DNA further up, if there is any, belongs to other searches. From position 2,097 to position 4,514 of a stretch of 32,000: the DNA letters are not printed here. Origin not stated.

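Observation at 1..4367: Translationally coupled SF2-helicase/Z1 + AIPR gene pair: a predicted but experimentally uncharacterised defence module, cut by the window edge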

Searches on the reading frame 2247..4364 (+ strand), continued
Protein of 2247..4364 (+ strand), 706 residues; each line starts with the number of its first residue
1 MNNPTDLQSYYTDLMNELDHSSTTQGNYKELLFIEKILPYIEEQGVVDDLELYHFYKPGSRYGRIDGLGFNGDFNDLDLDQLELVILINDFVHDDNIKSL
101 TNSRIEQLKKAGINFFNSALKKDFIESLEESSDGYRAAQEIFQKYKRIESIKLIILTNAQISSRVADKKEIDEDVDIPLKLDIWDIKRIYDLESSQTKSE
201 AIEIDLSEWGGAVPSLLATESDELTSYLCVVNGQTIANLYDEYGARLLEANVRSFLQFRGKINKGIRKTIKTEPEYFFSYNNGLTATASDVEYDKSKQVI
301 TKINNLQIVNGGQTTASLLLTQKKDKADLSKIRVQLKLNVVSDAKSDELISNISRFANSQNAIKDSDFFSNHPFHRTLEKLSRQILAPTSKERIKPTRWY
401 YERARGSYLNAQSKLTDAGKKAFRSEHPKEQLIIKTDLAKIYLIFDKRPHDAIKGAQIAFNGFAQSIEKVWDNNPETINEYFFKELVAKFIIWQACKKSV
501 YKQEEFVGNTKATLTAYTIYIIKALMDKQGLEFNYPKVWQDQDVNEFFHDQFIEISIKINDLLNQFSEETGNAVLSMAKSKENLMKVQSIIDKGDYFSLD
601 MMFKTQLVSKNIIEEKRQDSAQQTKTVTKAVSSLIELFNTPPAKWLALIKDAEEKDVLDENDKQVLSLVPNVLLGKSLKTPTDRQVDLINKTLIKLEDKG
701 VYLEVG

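Call 49: search_protein_families(library=pfam, proteins=[L004:3646-4689:+, L003:11135-12193:+, L002:11219-11641:+, L001:4936-5352:-, L001:4351-4533:-, L001:4169-4351:-, L001:12220-12405:+, L001:12746-13243:+, L001:5857-7314:+, L001:7321-10005:+], max_evalue=0.01)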
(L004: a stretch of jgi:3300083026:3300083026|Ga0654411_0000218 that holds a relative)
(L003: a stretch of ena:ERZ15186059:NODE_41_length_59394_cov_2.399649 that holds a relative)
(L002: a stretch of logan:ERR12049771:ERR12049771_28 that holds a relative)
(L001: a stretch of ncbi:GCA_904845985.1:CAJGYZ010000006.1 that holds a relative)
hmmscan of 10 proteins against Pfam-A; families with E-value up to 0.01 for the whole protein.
L004:3646-4689:+ (348 aa): 2 families
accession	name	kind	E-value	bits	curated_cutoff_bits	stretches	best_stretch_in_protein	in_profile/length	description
PF00589.27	Phage_integrase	-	0.0001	22.5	27.1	1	136-299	6-139/172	Phage integrase family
PF13495.12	Phage_int_SAM_4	-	0.00012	22.8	27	0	18-73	4-58/85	Phage integrase, N-terminal SAM-like domain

L003:11135-12193:+ (353 aa): 2 families
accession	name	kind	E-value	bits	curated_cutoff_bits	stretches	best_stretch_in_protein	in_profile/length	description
PF13395.12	HNH_4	-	4.8e-07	30.1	22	1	240-277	15-52/54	HNH endonuclease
PF01844.29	HNH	-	6e-05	23.6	21.4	1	232-274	1-45/47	HNH endonuclease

L002:11219-11641:+ (141 aa): 1 family
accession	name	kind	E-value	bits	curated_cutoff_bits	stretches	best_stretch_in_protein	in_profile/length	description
PF00717.28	Peptidase_S24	-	1.2e-23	83.4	23.3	1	20-132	2-115/116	Peptidase S24-like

L001:4936-5352:- (139 aa): 1 family
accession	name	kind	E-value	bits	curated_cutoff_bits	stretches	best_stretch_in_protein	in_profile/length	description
PF11697.13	DUF3293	-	9.3e-17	61.8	25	1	46-118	1-73/73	Protein of unknown function (DUF3293)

L001:4351-4533:- (61 aa): 0 families

L001:4169-4351:- (61 aa): 1 family
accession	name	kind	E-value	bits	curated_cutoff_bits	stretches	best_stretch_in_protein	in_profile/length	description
PF01209.24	Ubie_methyltran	-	0.0062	16.4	20.1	1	16-48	128-160/233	ubiE/COQ5 methyltransferase family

L001:12220-12405:+ (62 aa): 0 families

L001:12746-13243:+ (166 aa): 0 families

L001:5857-7314:+ (486 aa): 2 families
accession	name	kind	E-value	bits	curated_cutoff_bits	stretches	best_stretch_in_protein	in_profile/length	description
PF13589.12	HATPase_c_3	-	1.9e-34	119.1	25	1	23-151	1-128/137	Histidine kinase-, DNA gyrase B-, and HSP90-like ATPase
PF02518.31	HATPase_c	-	2.3e-05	25.3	26.4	1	25-100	6-80/111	Histidine kinase-, DNA gyrase B-, and HSP90-like ATPase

L001:7321-10005:+ (895 aa): 1 family
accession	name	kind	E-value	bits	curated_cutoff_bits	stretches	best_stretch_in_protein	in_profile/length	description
PF10593.14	Z1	-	2.6e-70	237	25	1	402-625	1-225/228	Z1 domain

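Call 50: search_dna_similar(query=window:2247-4364:+, collection=plasmids, mode=protein, max_rows=25)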
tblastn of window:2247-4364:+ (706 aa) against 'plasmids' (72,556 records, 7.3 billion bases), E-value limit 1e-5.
Records with a match: 111; places in all: 111; records where one place covers at least 80% of the query: 5.
Best place of each record, by identity: <60% 111.
By first word of the organism name: Klebsiella 45; Burkholderia 9; Aeromonas 7; Rhizobium 4; Escherichia 3; Providencia 3; Subdoligranulum 2; Azospirillum 2; Agrobacterium 2; Ensifer 2; and 26 more.
By predicted mobility (MOB-suite, as given by PLSDB): non-mobilizable 47; mobilizable 38; conjugative 26.
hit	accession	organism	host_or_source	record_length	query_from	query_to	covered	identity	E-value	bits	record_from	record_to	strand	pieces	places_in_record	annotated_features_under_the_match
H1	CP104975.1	Devosia sp. A8/3-2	Oxytropis tragacanthoides,cell ...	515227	55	700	91%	35.0%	2e-53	368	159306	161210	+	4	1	none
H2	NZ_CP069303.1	Shinella sp. PSBB067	monoisolate,Minnesota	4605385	5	559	79%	37.7%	1e-107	367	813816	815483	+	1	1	none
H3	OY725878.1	Subdoligranulum variabile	-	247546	6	546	77%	34.9%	8e-92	321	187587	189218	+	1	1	record has no annotation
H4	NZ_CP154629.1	Acetoanaerobium noterae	cell culture,Sludge of a digestion ...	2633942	6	564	79%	33.4%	4e-89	313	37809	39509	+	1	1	none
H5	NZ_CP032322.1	Azospirillum argentinense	soil sample,Agricultural field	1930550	26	628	85%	30.3%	1e-80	288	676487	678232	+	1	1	record has no annotation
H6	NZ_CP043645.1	Hymenobacter sp. NBH84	pure culture,soil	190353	21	616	84%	30.4%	2e-70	258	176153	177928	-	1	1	AIPR family protein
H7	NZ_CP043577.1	Pseudomonas putida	bacterial isolate,biofilm reactor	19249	138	545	58%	43.2%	1e-94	328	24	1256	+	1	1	none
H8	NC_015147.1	Pseudarthrobacter phenanthrenivorans Sphe3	creosote-polluted soil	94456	13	556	77%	31.9%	3e-75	272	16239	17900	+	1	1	AIPR family protein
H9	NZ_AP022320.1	Burkholderia sp. THE68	Togo hemipterus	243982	30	589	79%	30.5%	2e-66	246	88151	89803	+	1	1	AIPR family protein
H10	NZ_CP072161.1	Rhizobium sp. B230/85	Himalayan blackberry,cell culture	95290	7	564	79%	29.4%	1e-62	234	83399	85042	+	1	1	AIPR family protein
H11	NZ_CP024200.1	Thalassospira marina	-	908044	28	589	80%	29.2%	8e-65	241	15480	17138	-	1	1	mzaE: MZA anti-phage system associated AIPR family protein MzaE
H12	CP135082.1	Agrobacterium pusense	Single cell,Heavy rainforest soil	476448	30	563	76%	30.2%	7e-66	244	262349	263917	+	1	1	record has no annotation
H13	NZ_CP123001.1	Neorhizobium petrolearium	single cell,petroleum contaminated soil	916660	30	563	76%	30.2%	1e-65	244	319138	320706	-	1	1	AIPR family protein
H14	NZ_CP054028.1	Rhizobium hidalgonense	Pisum sativum l. (pea),Pure culture,Pea ...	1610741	77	704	89%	25.4%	5e-52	202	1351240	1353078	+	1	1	record has no annotation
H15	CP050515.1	Rhizobium leguminosarum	Trifolium repens,cell culture,root ...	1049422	116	700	83%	27.1%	2e-55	213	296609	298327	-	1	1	none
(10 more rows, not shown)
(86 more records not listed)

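Call 51: predict_structure(alignment_id=A1)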
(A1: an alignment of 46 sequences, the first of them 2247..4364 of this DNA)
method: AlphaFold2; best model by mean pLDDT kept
length: 706 residues; sequences in the alignment: 46
mean_pLDDT: 82.4   pTM: 0.50
mean pLDDT of the five models: 82.4, 80.5, 79.7, 78.9, 77.9
residues with pLDDT >= 90: 207; 70-90: 400; 50-70: 64; < 50: 35
segments of 3 or more residues with pLDDT < 50: 1-3, 166-171, 196-200, 250-262, 359-363
pLDDT, mean of each block of 10 residues (from residue 1): 66 84 64 86 74 81 88 61 88 86 87 91 88 89 87 91 55 69 86 57 75 90 89 86 61 45 69 82 83 91 82 78 81 90 71 57 58 83 86 82 79 77 87 91 94 86 87 86 96 96 89 95 95 95 95 97 91 87 92 89 94 88 74 80 88 87 88 84 84 87 67
secondary structure, 60 per line:
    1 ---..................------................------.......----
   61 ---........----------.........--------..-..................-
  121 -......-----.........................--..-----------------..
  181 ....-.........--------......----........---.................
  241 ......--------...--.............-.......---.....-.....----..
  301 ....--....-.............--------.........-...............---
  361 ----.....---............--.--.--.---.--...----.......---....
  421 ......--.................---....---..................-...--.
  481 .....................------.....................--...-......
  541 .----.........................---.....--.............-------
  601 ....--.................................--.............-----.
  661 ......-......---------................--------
elements in order (helices of 4 or more, strands of 3 or more residues): H4-21 H28-43 E50-56 E64-71 E82-90 H102-119 H122-127 H133-147 E148-157 E179-184 H186-194 E203-205 E213-220 E224-232 H233-246 H260-272 H274-280 E284-288 E290-294 E299-304 E307-310 H312-324 E333-341 H343-357 H365-369 H373-384 E400-402 H407-413 H417-426 E432-434 H435-445 H449-452 H456-473 H480-501 H508-528 E531-533 H535-541 H546-570 H574-578 H581-593 H601-604 E607-609 H610-639 H642-654 H660-666 H668-673 H683-698

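Call 53: search_protein_families(library=ncbifam, proteins=[L001:5857-7314:+, L001:7321-10005:+, window:2247-4364:+, L001:4936-5352:-, L001:12220-12405:+, L001:12746-13243:+, L003:11135-12193:+, L002:11219-11641:+], max_evalue=0.001)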
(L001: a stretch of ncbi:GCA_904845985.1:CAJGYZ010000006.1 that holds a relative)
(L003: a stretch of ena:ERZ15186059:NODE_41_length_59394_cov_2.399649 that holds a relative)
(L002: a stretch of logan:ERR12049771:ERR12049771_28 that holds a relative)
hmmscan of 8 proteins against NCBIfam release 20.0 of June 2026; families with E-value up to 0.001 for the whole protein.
L001:5857-7314:+ (486 aa): 11 families
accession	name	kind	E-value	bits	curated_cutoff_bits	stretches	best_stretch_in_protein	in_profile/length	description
NF041932.1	MzaB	equivalog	4.8e-102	341.8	850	1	15-437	2-431/480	MZA anti-phage system associated ATPase MzaB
NF050001.1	restrict_BbrUII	equivalog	2e-07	29.9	550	1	28-159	24-161/659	BbrUII/HgiDII family restriction enzyme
TIGR00585.2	mutl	equivalog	6.9e-07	28.5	180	1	32-75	28-71/555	DNA mismatch repair endonuclease MutL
NF000949.0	PRK00095.1-2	equivalog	9.4e-07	28.2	750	1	29-122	31-126/634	DNA mismatch repair endonuclease MutL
NF000953.0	PRK00095.2-4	equivalog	1.3e-06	27.6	693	1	28-120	26-119/611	DNA mismatch repair endonuclease MutL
NF000951.0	PRK00095.2-1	equivalog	1.7e-06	27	391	1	27-134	27-135/559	DNA mismatch repair endonuclease MutL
NF000950.0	PRK00095.1-3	equivalog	1.3e-05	23.9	756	1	31-81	30-80/641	DNA mismatch repair endonuclease MutL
NF000948.0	PRK00095.1-1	equivalog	1.8e-05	23.9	701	1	31-120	29-120/625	DNA mismatch repair endonuclease MutL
NF003555.1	PRK05218.1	equivalog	8.8e-05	21.2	371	1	32-126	47-152/614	molecular chaperone HtpG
NF047352.1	P_loop_sacsin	domain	0.00038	20.8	50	1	29-100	4-70/80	sacsin N-terminal ATP-binding-like domain-containing protein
NF040750.1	tetrathio_HK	equivalog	0.00058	18.5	750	1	25-97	457-522/555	tetrathionate respiration histidine kinase TtrS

L001:7321-10005:+ (895 aa): 1 family
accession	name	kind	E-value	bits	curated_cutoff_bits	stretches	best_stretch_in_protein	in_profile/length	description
NF041933.1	MzaC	equivalog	5.3e-134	448.1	1500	1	62-755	65-796/806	MZA anti-phage system associated Z1 domain-containing protein MzaC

window:2247-4364:+ (706 aa): 1 family
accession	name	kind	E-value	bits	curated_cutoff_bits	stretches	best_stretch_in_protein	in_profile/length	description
NF041935.1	MzaE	equivalog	2.9e-96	323.3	1050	1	20-584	23-576/593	MZA anti-phage system associated AIPR family protein MzaE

L001:4936-5352:- (139 aa): 0 families

L001:12220-12405:+ (62 aa): 1 family
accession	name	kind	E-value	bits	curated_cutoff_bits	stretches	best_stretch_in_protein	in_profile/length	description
NF007621.2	PRK10276.1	subfamily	6.8e-07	29.3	110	1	26-49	1-24/115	translesion error-prone DNA polymerase V autoproteolytic subunit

L001:12746-13243:+ (166 aa): 0 families

L003:11135-12193:+ (353 aa): 3 families
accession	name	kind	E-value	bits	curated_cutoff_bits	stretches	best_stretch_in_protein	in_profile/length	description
TIGR01865.2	cas_Csn1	equivalog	1.9e-07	29.7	100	1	223-286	567-641/1070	type II CRISPR RNA-guided endonuclease Cas9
NF049971.1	CRISPR_Cas9d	exception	3e-07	29.5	375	1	218-275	534-595/986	type II CRISPR RNA-guided endonuclease Cas9d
NF040563.1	guided_IscB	equivalog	2.7e-06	26.8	175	1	226-314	189-277/314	RNA-guided endonuclease IscB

L002:11219-11641:+ (141 aa): 3 families
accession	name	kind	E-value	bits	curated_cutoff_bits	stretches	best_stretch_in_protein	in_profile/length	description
NF007621.2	PRK10276.1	subfamily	1.4e-40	137.9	110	1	26-136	1-114/115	translesion error-prone DNA polymerase V autoproteolytic subunit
TIGR00498.1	lexA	equivalog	2.6e-17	63.1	110.95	1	24-139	85-202/203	transcriptional repressor LexA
NF051876.1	transXXX_HumD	equivalog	1e-16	61.1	120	1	28-134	2-113/129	HumD family translesion DNA polymerase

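Call 55: get_annotated_region(hit=H11, flank=9000)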
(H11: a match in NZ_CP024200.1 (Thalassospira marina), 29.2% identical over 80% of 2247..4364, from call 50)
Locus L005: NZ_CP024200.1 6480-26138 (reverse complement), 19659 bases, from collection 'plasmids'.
description: Thalassospira marina strain CSC3H3 plasmid pCSC3H3, complete sequence
organism: Thalassospira marina (NCBI taxid 2048283)
taxonomy: Bacteria; Pseudomonadota; Alphaproteobacteria; Rhodospirillales; Thalassospiraceae; Thalassospira; Thalassospira marina
host: -; source: -; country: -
typing (MOB-suite, as given by PLSDB): non-mobilizable
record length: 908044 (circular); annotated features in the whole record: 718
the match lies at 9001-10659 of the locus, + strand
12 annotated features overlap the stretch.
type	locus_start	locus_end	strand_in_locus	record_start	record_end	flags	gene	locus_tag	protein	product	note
CDS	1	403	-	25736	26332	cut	-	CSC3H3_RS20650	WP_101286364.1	Bro-N domain-containing protein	-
CDS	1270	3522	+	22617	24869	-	-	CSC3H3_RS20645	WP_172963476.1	sigma-70 family RNA polymerase sigma factor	GO:0006352 - DNA-templated transcription initiation [Evidence IEA]; GO:0006355 - regulation of DNA-templated ...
CDS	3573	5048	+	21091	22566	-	-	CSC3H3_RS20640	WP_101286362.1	ATP-binding protein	-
CDS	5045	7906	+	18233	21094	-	-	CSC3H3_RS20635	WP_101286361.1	Z1 domain-containing protein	-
CDS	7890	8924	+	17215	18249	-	-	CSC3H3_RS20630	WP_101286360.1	PD-(D/E)XK motif protein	-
CDS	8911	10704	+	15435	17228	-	mzaE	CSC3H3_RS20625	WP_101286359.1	MZA anti-phage system associated AIPR family protein MzaE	GO:0051607 - defense response to virus [Evidence IEA]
CDS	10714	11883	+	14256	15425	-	-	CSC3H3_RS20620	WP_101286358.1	restriction endonuclease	GO:0009307 - DNA restriction-modification system [Evidence IEA]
CDS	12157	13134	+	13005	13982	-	-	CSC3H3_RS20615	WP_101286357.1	DNA cytosine methyltransferase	GO:0006304 - DNA modification [Evidence IEA]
CDS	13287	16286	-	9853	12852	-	traI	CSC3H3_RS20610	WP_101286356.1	TraI/MobA(P) family conjugative relaxase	-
CDS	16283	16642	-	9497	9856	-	-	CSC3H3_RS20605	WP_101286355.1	ribbon-helix-helix protein, CopG family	GO:0006355 - regulation of DNA-templated transcription [Evidence IEA]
CDS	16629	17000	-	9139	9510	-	-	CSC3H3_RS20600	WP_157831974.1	hypothetical protein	-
CDS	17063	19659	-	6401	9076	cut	-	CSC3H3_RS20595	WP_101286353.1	zincin-like metallopeptidase domain-containing protein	-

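Call 56: fold_search(model_id=the predicted structure, library=pdb)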
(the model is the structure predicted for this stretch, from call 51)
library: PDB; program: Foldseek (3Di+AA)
matches with E <= 10: 135; with E <= 0.001: 0
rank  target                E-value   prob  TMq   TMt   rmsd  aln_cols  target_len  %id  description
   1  5k5d_B                9.6e-02  0.72  0.14  0.32  15.9       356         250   10  Structure of the C2221 form of Pnob8-like ParB-N domain (released 2016-06-15)
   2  5k5a                  3.2e-01  0.35  0.15  0.31  15.5       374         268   10  Structure of the pNOB8-like ParB N-domain (released 2016-06-15)
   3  6xre_E                3.6e-01  0.18  0.10  0.24  14.9       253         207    9  Structure of the p53/RNA polymerase II assembly (released 2021-03-24)
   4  7ob9_A                4.5e-01  0.06  0.05  0.03  16.5       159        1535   14  Cryo-EM structure of human RNA Polymerase I in elongation state (released 2021-12-08)
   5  9ja1_E                4.7e-01  0.15  0.10  0.23  15.3       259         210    6  The RNA polymerase II elongation complex from Saccharomyces cerevisiae (released 2024-09-04)
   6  5lmx_A                5.1e-01  0.06  0.06  0.03  24.3       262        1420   10  Monomeric RNA polymerase I at 4.9 A resolution (released 2017-03-22)
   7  9vdk                  5.6e-01  0.03  0.08  0.07  29.0       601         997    9  Cryo-EM structure of human ATP9A in BeF-bound E2P state open form (released 2025-09-03)
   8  4pw4                  6.1e-01  0.06  0.09  0.08  23.7       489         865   13  Crystal structure of Aminopeptidase N in complex with phosphonic acid analogue of homophenylalanine L-(R)-hPheP (released 2014-06-25)
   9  6cce_F                6.7e-01  0.09  0.08  0.16  29.0       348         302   14  Crystal structure of a Mycobacterium smegmatis RNA polymerase transcription initiation complex with inhibitor Kanglemy (released 2018-08-15)
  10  4jyx_F                9.2e-01  0.06  0.06  0.12  22.7       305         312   11  Crystal structure of polyprenyl synthase PATL_3739 (TARGET EFI-509195) FROM PSEUDOALTEROMONAS ATLANTICA, COMPLEX WITH  (released 2013-04-10)
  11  6rrd_A                9.2e-01  0.06  0.05  0.03  15.4       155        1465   12  RNA Polymerase I Pre-initiation complex DNA opening intermediate 1 (released 2019-12-11)
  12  5k5d_A                1.0e+00  0.25  0.15  0.33  16.4       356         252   10  Structure of the C2221 form of Pnob8-like ParB-N domain (released 2016-06-15)
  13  1oao_C                1.2e+00  0.04  0.08  0.07  17.6       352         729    8  NiZn[Fe4S4] and NiNi[Fe4S4] clusters in closed and open alpha subunits of acetyl-CoA synthase/carbon monoxide dehydrog (released 2003-04-11)
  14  7k3z_E                1.3e+00  0.02  0.08  0.09  27.8       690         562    9  P. falciparum Cpn60 D474A mutant bound to ATP (released 2021-04-21)
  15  1oao_D                1.4e+00  0.04  0.08  0.08  17.4       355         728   10  NiZn[Fe4S4] and NiNi[Fe4S4] clusters in closed and open alpha subunits of acetyl-CoA synthase/carbon monoxide dehydrog (released 2003-04-11)
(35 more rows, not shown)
